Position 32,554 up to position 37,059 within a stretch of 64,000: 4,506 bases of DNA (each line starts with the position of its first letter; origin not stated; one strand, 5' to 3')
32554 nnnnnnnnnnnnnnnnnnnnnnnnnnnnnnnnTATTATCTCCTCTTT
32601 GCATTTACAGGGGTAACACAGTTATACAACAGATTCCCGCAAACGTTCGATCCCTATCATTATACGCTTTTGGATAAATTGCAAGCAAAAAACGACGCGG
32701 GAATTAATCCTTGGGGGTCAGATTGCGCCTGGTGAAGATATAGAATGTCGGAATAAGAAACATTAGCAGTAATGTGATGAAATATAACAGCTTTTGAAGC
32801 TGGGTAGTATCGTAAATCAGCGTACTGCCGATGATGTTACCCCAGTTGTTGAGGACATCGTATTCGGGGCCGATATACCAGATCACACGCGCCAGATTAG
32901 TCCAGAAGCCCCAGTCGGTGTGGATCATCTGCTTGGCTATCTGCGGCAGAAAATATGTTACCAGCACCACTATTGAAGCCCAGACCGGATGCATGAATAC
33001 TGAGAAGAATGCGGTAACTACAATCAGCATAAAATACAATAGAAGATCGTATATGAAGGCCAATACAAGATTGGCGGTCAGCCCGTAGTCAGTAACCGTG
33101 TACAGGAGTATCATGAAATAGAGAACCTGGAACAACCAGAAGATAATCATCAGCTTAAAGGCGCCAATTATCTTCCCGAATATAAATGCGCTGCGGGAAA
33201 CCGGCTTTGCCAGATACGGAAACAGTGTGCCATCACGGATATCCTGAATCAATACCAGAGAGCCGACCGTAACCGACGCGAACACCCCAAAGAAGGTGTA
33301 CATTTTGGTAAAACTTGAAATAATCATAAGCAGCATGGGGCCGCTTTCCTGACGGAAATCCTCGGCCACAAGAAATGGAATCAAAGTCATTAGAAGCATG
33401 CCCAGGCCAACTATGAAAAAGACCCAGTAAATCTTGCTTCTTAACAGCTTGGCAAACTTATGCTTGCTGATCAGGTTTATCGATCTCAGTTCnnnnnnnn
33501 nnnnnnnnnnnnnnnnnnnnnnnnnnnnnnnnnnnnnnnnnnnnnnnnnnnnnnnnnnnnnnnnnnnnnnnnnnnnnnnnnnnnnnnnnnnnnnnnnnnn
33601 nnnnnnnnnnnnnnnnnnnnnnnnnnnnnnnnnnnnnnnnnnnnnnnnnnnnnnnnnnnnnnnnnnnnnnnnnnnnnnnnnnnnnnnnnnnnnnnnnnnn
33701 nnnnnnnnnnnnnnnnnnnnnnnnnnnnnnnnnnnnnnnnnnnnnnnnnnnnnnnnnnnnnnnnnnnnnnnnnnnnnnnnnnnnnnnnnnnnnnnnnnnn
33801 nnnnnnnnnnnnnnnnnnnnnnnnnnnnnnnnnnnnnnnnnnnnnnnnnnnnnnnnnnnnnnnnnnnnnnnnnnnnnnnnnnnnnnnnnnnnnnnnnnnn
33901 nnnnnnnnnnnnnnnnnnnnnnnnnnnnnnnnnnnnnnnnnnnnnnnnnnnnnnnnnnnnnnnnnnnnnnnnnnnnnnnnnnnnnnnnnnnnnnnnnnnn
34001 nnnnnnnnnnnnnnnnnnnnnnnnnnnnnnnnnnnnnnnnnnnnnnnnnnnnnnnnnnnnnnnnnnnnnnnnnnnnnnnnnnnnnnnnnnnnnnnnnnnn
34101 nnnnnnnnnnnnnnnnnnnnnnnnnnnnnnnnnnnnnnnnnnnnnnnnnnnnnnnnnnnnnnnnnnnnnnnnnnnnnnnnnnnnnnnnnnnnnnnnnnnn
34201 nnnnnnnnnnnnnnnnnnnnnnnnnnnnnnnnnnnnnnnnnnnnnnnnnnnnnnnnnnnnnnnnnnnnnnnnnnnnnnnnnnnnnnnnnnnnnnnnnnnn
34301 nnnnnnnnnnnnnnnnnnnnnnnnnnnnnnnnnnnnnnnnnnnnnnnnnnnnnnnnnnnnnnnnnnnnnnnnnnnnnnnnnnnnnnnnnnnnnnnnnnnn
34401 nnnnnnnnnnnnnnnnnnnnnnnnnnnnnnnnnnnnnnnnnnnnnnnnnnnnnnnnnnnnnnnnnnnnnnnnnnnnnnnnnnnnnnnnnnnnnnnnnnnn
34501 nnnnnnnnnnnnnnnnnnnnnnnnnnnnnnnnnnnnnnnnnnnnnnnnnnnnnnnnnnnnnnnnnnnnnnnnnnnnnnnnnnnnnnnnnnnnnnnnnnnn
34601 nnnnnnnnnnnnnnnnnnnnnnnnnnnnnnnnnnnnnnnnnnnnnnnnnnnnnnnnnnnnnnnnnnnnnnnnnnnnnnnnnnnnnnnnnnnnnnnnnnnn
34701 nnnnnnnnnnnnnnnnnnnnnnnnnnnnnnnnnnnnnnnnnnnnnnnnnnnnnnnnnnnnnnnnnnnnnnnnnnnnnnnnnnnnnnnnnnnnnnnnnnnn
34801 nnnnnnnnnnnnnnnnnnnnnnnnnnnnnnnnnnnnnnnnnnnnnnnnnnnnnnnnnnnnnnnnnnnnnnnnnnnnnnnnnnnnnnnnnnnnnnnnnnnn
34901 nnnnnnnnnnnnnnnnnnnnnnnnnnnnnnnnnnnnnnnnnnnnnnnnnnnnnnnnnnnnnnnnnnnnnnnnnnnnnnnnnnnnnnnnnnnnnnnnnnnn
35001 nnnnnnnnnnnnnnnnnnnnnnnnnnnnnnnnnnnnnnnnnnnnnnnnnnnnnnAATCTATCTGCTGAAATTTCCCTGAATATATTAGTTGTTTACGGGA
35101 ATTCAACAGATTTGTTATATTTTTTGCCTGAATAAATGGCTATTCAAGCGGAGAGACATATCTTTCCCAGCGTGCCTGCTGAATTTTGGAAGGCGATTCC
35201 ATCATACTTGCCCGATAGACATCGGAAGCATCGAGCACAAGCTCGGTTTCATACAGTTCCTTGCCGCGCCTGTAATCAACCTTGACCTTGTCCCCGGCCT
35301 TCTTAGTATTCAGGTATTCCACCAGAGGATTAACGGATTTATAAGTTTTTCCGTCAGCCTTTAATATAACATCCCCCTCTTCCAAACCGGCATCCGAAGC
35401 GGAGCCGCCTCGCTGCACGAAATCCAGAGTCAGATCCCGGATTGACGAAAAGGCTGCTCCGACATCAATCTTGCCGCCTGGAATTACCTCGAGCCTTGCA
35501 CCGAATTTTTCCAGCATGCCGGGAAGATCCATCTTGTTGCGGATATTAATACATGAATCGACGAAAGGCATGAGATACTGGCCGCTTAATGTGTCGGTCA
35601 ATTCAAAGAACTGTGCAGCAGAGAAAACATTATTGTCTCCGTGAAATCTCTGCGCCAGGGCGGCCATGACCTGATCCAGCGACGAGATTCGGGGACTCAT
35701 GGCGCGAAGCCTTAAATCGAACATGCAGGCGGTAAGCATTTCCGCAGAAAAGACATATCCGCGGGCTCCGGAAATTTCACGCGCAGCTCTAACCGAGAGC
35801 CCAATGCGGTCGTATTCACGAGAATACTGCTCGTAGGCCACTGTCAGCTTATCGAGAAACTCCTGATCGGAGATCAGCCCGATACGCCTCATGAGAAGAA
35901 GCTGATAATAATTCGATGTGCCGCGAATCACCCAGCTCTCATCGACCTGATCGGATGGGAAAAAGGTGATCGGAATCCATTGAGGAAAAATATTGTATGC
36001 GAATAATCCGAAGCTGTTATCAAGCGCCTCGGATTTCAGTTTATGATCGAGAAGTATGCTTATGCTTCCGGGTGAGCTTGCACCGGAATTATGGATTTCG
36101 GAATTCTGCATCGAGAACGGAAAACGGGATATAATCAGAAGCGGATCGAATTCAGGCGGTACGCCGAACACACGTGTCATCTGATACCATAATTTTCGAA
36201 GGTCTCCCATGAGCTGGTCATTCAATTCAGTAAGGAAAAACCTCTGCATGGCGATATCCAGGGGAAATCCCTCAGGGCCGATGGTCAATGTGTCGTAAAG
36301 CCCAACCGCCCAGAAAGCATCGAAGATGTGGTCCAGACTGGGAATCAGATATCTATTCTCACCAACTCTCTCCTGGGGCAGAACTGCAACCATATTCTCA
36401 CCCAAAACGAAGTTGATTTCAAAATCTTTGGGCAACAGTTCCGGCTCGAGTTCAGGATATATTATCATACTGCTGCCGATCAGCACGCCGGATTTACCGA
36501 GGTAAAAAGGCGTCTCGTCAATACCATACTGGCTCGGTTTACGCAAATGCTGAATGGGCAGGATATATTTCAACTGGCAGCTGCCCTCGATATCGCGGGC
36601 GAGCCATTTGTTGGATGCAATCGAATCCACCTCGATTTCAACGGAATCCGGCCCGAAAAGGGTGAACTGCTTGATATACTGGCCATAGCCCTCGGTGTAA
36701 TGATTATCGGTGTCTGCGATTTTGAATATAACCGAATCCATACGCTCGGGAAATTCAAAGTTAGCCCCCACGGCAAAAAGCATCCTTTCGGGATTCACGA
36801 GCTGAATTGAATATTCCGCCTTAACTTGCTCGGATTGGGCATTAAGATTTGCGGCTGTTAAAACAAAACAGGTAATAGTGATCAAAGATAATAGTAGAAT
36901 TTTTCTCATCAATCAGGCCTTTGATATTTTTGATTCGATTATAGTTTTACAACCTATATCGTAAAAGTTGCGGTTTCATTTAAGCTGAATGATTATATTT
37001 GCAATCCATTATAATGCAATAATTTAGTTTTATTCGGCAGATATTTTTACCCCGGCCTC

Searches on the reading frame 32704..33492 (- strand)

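Call 80: search_protein_families(library=pfam, proteins=[window:32704-33492:-], max_evalue=0.00001)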
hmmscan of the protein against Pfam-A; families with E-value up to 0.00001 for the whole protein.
window:32704-33492:- (262 aa): 2 families
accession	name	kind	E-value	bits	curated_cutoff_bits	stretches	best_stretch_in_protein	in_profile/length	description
PF12679.13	ABC2_membrane_2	-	4.2e-11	43.1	27.2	1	8-257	3-282/283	ABC-2 family transporter protein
PF12730.13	ABC2_membrane_4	-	1.6e-07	31.9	27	1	13-183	6-178/179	ABC-2 family transporter protein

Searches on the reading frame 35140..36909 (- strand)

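Call 81: search_protein_families(library=pfam, proteins=[window:35140-36909:-], max_evalue=0.00001)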
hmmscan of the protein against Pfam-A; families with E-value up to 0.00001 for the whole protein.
window:35140-36909:- (589 aa): 2 families
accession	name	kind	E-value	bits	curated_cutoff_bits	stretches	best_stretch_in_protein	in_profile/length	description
PF13180.12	PDZ_2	-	1.9e-10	41.3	27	1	498-557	19-78/80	PDZ domain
PF17899.6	Peptidase_M61_N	-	1e-05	26.1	23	0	32-197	1-161/168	Peptidase M61 N-terminal domain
